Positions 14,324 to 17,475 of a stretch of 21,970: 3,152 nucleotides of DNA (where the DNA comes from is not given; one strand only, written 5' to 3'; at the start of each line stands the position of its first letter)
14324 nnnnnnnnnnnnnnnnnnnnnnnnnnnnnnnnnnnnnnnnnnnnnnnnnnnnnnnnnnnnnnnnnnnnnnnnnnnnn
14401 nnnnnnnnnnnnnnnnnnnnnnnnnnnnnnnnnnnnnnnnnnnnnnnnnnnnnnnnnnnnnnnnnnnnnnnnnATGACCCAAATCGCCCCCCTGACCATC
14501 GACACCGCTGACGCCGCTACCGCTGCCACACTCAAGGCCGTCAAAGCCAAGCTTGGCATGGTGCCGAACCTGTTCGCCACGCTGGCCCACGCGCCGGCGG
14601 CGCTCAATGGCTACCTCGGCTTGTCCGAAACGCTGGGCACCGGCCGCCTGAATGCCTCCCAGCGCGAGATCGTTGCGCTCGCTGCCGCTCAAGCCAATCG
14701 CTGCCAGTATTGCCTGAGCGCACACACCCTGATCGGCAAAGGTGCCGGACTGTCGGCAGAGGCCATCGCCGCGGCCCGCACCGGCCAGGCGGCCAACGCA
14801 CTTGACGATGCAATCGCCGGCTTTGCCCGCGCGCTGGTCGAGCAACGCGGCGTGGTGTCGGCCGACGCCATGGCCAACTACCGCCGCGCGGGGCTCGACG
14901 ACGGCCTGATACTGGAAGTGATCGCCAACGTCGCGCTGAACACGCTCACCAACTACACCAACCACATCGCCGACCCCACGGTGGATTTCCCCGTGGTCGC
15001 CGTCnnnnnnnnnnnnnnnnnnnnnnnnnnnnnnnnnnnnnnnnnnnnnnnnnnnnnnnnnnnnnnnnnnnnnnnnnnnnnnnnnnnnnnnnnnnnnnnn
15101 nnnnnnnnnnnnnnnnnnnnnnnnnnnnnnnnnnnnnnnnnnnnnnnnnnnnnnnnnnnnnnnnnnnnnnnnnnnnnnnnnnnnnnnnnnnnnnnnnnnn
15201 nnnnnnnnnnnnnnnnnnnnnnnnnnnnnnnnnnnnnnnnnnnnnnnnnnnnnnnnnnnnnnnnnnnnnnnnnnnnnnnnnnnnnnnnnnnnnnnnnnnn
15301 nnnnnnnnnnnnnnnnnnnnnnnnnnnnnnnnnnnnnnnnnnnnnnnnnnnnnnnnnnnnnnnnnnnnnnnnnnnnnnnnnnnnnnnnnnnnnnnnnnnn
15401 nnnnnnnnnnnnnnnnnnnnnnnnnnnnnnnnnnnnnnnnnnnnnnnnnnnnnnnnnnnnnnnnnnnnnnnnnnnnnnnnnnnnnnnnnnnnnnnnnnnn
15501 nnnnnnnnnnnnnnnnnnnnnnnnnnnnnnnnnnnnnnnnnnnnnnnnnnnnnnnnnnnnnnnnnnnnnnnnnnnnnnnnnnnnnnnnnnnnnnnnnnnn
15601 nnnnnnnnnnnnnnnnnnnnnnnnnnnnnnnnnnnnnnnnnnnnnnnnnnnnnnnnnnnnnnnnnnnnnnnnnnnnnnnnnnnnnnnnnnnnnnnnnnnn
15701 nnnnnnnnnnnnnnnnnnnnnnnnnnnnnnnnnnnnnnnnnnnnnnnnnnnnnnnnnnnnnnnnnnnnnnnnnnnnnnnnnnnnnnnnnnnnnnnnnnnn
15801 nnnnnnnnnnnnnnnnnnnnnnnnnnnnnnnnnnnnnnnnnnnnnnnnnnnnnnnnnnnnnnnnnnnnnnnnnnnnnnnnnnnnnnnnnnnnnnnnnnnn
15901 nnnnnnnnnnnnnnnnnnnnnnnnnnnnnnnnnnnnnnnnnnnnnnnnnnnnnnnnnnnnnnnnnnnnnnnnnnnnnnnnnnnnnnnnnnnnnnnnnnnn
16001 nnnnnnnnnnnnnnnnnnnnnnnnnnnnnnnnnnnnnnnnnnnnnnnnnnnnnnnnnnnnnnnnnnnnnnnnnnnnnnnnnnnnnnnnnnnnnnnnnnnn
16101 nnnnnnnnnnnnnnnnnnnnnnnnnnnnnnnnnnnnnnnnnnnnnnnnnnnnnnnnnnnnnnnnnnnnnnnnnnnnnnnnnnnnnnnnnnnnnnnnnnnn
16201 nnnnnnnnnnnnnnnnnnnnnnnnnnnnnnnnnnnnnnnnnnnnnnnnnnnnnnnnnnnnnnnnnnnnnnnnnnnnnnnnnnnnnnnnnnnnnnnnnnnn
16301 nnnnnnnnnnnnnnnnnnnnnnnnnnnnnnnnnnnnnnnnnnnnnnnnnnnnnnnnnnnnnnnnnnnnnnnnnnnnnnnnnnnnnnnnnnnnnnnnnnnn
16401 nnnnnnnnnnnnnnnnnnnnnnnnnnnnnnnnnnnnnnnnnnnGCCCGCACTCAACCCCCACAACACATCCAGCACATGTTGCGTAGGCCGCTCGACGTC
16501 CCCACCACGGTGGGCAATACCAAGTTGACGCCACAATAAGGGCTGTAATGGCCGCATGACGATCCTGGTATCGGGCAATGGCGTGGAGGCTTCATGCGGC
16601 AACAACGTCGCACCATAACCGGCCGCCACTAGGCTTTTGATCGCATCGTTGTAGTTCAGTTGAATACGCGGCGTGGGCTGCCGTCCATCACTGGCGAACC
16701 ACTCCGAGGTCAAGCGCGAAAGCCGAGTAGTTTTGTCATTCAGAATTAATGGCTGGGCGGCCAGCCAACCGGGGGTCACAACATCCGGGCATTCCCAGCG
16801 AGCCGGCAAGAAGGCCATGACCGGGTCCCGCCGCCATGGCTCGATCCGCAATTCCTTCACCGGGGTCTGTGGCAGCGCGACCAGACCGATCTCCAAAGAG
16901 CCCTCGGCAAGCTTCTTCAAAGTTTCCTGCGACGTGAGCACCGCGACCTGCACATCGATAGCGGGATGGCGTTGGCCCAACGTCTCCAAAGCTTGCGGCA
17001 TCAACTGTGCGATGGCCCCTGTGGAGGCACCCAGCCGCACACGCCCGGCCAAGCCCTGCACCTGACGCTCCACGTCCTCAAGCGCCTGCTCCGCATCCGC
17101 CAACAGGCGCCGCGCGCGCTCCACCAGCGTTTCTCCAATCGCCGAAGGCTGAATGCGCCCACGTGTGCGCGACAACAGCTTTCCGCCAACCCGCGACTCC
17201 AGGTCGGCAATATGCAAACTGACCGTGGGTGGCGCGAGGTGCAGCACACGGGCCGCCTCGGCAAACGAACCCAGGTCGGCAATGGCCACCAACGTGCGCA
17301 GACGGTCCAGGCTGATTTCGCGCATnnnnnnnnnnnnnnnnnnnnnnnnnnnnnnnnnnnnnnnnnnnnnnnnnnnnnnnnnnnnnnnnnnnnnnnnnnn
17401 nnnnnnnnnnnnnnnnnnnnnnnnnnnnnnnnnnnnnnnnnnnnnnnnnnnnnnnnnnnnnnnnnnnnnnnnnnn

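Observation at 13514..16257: AraC-controlled AhpD-like / cytochrome P460 / UDG-like gene string suggests a nitrosative-stress and deamination-repair unit, now decayed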

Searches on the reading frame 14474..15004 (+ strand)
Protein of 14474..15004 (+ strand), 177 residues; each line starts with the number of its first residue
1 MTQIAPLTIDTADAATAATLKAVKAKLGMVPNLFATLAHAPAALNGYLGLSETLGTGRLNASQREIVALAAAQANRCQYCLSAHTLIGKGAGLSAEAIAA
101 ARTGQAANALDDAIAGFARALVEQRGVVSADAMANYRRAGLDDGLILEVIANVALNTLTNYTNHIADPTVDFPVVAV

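Call 9: search_protein_families(library=pfam, proteins=[window:14474-15004:+], max_evalue=0.01)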
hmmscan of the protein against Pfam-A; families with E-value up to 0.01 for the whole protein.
window:14474-15004:+ (177 aa): 1 family
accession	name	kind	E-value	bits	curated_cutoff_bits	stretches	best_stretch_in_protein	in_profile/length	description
PF02627.25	CMD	-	1.4e-13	51.1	23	1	42-121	2-82/84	Carboxymuconolactone decarboxylase family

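Call 10: search_protein_families(library=ncbifam, proteins=[window:14474-15004:+], max_evalue=0.01)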
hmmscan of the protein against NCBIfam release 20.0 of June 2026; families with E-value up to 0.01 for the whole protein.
window:14474-15004:+ (177 aa): 7 families
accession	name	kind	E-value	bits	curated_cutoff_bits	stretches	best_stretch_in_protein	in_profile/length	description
TIGR01926.1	peroxid_rel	subfamily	1e-22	80.8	81.8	1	5-160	4-165/178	peroxidase-related enzyme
TIGR00778.1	ahpD_dom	domain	3e-12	45.9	27.8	1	57-103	1-47/51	alkylhydroperoxidase AhpD family core domain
TIGR04030.1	perox_Avi_7169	hypoth_equivalog_domain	5.4e-08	33.1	233.15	1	58-158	70-174/185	alkylhydroperoxidase domain protein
NF041238.1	AhpD_rel_CFYUT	equivalog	1.3e-05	24.6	175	1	20-126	176-292/357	alkylhydroperoxidase-related (seleno)protein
TIGR04169.1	perox_w_seleSAM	hypoth_equivalog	5.5e-05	23.2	120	1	52-101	32-81/109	arsenosugar biosynthesis-associated peroxidase-like protein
NF053654.1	GroundWater_YciW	equivalog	0.001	18.9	310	1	1-155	1-158/179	YciW-related (seleno)protein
NF041047.1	GSU3128_fam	equivalog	0.0027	17.8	110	1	59-98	17-56/84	GSU3128 family (seleno)protein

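Call 67: search_solved_structures(query=window:14474-15004:+, max_evalue=0.001, show_alignments=2)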
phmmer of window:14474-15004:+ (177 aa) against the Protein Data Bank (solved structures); distinct sequences matched with E-value up to 0.001: 9.
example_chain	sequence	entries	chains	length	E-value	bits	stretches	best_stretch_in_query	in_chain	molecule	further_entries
3lvy_A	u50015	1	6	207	6.8e-20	75.1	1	6-170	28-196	Carboxymuconolactone decarboxylase family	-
6e8l_A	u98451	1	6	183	1.7e-17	67.3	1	8-170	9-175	Alkyl hydroperoxide reductase AhpD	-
6k40_A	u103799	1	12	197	1e-10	45.2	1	8-162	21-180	Alkyl hydroperoxide reductase AhpD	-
2oyo_A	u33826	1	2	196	2.1e-10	44.2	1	23-162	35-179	Uncharacterized peroxidase-related protein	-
3c1l_A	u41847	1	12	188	7.1e-10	42.5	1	16-161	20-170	Putative antioxidant defense protein Mlr4105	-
2prr_A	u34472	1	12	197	3.9e-09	40.1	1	22-87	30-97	Alkylhydroperoxidase AhpD core: uncharacterized peroxidase-related protein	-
2pfx_A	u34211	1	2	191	6.1e-08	36.2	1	18-172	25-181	Uncharacterized peroxidase-related protein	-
2ouw_A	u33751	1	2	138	1.2e-06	32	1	23-106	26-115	Alkylhydroperoxidase AhpD core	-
7y4r_A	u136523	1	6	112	1.5e-05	28.4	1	34-101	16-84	CMD domain-containing protein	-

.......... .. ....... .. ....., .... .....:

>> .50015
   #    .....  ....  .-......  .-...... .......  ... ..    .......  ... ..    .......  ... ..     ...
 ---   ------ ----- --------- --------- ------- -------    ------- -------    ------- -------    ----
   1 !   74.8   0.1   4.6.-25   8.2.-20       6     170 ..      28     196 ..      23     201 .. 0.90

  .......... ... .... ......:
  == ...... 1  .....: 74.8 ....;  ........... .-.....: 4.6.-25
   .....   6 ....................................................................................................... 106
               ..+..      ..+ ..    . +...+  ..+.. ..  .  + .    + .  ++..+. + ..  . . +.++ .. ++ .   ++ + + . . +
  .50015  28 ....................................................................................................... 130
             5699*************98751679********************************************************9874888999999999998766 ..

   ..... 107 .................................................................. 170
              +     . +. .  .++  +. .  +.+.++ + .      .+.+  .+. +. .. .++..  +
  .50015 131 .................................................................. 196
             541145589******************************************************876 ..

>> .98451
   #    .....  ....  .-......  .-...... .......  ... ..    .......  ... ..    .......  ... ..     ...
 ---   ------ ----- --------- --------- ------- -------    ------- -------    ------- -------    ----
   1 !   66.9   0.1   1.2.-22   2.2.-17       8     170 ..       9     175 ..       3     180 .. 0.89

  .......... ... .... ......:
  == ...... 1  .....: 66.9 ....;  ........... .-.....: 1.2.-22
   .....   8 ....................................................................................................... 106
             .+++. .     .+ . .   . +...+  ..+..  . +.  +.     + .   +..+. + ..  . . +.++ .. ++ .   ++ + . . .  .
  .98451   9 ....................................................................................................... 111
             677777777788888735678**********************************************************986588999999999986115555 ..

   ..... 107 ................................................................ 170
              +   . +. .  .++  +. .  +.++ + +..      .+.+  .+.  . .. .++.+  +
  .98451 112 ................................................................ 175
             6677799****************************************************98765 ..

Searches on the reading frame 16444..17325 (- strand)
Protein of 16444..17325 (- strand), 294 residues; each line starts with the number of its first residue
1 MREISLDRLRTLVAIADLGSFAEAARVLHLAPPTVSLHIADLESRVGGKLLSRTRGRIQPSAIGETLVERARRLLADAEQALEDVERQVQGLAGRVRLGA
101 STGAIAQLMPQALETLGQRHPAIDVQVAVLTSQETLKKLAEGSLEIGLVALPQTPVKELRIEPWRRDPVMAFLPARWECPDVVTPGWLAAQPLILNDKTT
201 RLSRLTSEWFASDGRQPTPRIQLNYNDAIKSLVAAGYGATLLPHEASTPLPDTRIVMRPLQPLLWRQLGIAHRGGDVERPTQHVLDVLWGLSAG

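Call 9: search_protein_families(library=pfam, proteins=[window:16444-17325:-], max_evalue=0.01)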
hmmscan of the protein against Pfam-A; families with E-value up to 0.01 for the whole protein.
window:16444-17325:- (294 aa): 2 families
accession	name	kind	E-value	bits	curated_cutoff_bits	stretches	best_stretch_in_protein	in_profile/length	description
PF03466.25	LysR_substrate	-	9.2e-36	123.6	28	1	90-283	2-199/209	LysR substrate binding domain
PF00126.33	HTH_1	-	1.3e-17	63.9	26.6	1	6-65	1-60/60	Bacterial regulatory helix-turn-helix protein, lysR family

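Call 10: search_protein_families(library=ncbifam, proteins=[window:16444-17325:-], max_evalue=0.01)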
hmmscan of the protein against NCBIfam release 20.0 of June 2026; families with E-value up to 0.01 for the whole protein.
window:16444-17325:- (294 aa): 51 families (the best 25 are shown)
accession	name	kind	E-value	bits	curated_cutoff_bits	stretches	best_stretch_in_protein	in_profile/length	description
NF040786.1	LysR_Sec_metab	equivalog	9.6e-33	113.5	250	1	5-246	2-249/298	selenium metabolism-associated LysR family transcriptional regulator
TIGR03339.1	phn_lysR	subfamily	9.5e-29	100.5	341.1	1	9-246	2-237/279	aminoethylphosphonate catabolism associated LysR family transcriptional regulator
NF053705.1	TransRegGltCGpos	equivalog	2.6e-27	95.8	350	1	8-283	5-283/300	glutamate biosynthesis transcriptional regulator GltC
NF007385.0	PRK09906.1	equivalog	2.9e-26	92.3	356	1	6-263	3-261/296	DNA-binding transcriptional regulator HcaR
NF047711.1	PutUtilRegPtrR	equivalog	1.4e-25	90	400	1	6-256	3-248/283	putrescine utilization regulator PtrR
NF008722.0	PRK11716.1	equivalog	2e-25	89.4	246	1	6-244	3-243/293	HTH-type transcriptional activator IlvY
NF045775.1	acetoin_reg_AlsR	exception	2.3e-25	89.7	430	1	6-261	3-260/290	acetoin biosynthesis transcriptional regulator AlsR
NF045990.1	TransRegCbbRRhodb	equivalog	3.2e-25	88.8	450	1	2-257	4-263/304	LysR family regulator CbbR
NF008410.0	PRK11233.1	equivalog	4.8e-25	88.3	309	1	5-250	2-246/305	nitrogen assimilation transcriptional regulator NAC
NF008416.0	PRK11242.1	equivalog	8.5e-24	84.4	277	1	8-256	5-255/300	transcriptional regulator CynR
NF040889.1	trans_reg_YeiE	equivalog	9.2e-23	80.9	480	1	3-244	2-239/288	DNA-binding transcriptional regulator YeiE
TIGR02424.1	TF_pcaQ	equivalog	2.2e-22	79.4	303.8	1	4-217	3-219/300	pca operon transcription factor PcaQ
NF007439.0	PRK09986.1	equivalog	2.6e-21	76.3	290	1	4-262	7-268/296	LysR family transcriptional regulator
NF047520.1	trans_act_CidR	equivalog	8.9e-19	67.7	415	1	8-270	5-269/292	cidABC operon transcriptional activator CidR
NF008361.0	PRK11151.1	equivalog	5.6e-18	65.2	329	1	9-275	6-275/305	DNA-binding transcriptional regulator OxyR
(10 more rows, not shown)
